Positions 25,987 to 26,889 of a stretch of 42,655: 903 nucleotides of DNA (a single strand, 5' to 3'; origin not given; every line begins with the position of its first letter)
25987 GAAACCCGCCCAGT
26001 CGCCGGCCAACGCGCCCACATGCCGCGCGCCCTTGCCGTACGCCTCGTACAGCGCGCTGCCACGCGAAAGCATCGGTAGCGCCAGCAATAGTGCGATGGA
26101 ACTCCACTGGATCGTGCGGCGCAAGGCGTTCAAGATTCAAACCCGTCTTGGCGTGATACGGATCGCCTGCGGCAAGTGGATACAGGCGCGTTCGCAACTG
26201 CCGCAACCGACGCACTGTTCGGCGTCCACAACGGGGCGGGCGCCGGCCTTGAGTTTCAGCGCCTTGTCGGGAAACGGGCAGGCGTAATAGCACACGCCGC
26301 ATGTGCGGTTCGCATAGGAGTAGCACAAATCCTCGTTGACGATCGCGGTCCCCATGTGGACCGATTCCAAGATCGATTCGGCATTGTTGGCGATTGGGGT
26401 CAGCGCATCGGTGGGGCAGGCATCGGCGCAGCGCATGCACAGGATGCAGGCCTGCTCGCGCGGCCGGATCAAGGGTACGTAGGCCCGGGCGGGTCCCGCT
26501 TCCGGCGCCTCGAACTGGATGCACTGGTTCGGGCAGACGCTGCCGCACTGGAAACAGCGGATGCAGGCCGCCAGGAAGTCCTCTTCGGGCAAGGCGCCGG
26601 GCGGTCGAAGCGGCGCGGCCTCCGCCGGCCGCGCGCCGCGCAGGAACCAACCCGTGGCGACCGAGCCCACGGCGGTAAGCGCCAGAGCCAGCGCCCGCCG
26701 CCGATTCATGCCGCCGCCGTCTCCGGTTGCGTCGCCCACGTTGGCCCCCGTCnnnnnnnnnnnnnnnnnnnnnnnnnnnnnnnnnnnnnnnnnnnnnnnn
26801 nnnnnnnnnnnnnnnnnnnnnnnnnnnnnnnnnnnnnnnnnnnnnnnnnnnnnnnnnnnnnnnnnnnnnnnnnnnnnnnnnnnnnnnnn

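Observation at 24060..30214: Nap-like five-gene operon with a non-canonical electron-transfer module (cyt c - A - G - H - F; no NapB, NapC or NapD)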

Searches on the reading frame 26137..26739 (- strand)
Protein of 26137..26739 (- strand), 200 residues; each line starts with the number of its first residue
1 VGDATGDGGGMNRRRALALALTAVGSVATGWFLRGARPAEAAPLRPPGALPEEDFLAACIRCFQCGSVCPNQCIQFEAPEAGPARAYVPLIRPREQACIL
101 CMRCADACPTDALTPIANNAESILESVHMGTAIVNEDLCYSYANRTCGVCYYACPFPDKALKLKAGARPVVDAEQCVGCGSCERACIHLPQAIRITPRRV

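Call 3: search_protein_families(library=pfam, proteins=[window:26137-26739:-], max_evalue=0.01)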
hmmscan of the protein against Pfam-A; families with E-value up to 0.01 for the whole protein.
window:26137-26739:- (200 aa): 12 families
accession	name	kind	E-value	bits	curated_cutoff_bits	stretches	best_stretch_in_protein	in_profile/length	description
PF12838.12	Fer4_7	-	2.2e-15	57.3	27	3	59-112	2-52/52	4Fe-4S dicluster domain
PF00037.32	Fer4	-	1.8e-12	47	21.1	2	96-114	6-24/24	4Fe-4S binding domain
PF12797.12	Fer4_2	-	7.2e-12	44.9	24.5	2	168-186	2-20/22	4Fe-4S binding domain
PF12837.12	Fer4_6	-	8e-12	44.9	25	2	169-192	2-23/24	4Fe-4S binding domain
PF13237.11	Fer4_10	-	5.1e-11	42.8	25.5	2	135-186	5-52/53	4Fe-4S dicluster domain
PF13187.11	Fer4_9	-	1e-10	41.9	27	2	58-112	1-51/52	4Fe-4S dicluster domain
PF14697.11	Fer4_21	-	2.5e-10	40.8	35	2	132-186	1-51/59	4Fe-4S dicluster domain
PF13484.11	Fer4_16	-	1.2e-09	39.2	30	1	98-156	2-65/66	4Fe-4S double cluster binding domain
PF13183.11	Fer4_8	-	7.4e-07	30.1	27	0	57-111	3-67/68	4Fe-4S dicluster domain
PF13534.11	Fer4_17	-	1.8e-06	28.8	22.2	0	42-72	29-59/61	4Fe-4S dicluster domain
PF12798.12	Fer4_3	-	7e-05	23.8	27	0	98-112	1-15/15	4Fe-4S binding domain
PF12800.12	Fer4_4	-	0.00013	22.4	24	1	97-110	3-16/17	4Fe-4S binding domain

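Call 4: search_protein_families(library=ncbifam, proteins=[window:26137-26739:-], max_evalue=0.01)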
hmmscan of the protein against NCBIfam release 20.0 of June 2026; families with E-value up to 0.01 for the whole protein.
window:26137-26739:- (200 aa): 55 families (the best 25 are shown)
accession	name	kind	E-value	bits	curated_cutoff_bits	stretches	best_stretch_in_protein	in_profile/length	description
NF007012.0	PRK09476.1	equivalog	2.7e-35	121.7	269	1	12-199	10-209/254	ferredoxin-type protein NapG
TIGR00397.1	mauM_napG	subfamily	7.2e-32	110.7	178.85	1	17-199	13-200/213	MauM/NapG family ferredoxin-type protein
TIGR00402.1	napF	equivalog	2.2e-16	60.1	102.2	1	44-187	22-144/149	ferredoxin-type protein NapF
NF042909.1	FMH_DH_FwdF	exception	3.6e-09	36.2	375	1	58-156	100-192/336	tungsten-dependent formylmethanofuran dehydrogenase subunit FwdF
TIGR04395.1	cutC_activ_rSAM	equivalog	3.1e-08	33.2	360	2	58-127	55-116/309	choline TMA-lyase-activating enzyme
TIGR01971.1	NuoI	subfamily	3.4e-08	33.1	113.05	1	57-114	42-99/121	NADH-quinone oxidoreductase, chain I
NF004536.0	PRK05888.1-1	equivalog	6.4e-08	32.1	212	1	58-114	59-115/180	NADH-quinone oxidoreductase subunit NuoI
NF040864.1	HgcB_ferredoxin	equivalog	9.9e-08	31.7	99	2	145-195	17-63/93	mercury methylation ferredoxin HgcB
NF058577.1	FdxA_fam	equivalog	1.3e-07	31.7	65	1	146-186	11-48/52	4Fe-4S ferredoxin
TIGR02179.1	PorD_KorD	subfamily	2.9e-07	30.5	60.05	2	145-188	28-69/78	2-oxoacid:acceptor oxidoreductase, delta subunit, pyruvate/2-ketoisovalerate family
NF043069.1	T4HPD_activ_SAM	equivalog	5.7e-07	29.2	425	2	58-120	52-104/299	trans-4-hydroxy-L-proline dehydratase activase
NF007203.0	PRK09624.1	equivalog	1.5e-06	28.4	171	1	146-187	55-94/105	pyuvate ferredoxin oxidoreductase subunit delta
TIGR03048.1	PS_I_psaC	equivalog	1.9e-06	28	130.65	1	57-114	8-63/80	photosystem I iron-sulfur center protein PsaC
NF004540.0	PRK05888.2-1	equivalog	1.9e-06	27.5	215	1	58-119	45-108/139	NADH-quinone oxidoreductase subunit NuoI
NF045874.1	Vhu_polyferre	exception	2.1e-06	26.8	600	1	97-187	88-170/381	F420-non-reducing hydrogenase associated-polyferredoxin VhuB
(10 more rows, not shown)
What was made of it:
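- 26137..26739 (-): NapG-like Tat-exported ferredoxin (200 aa), read as four [4Fe-4S] clusters. It scores 121.7 bits against NapG (cut-off 269) and 110.7 against MauM/NapG (cut-off 178.85) (call 4).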
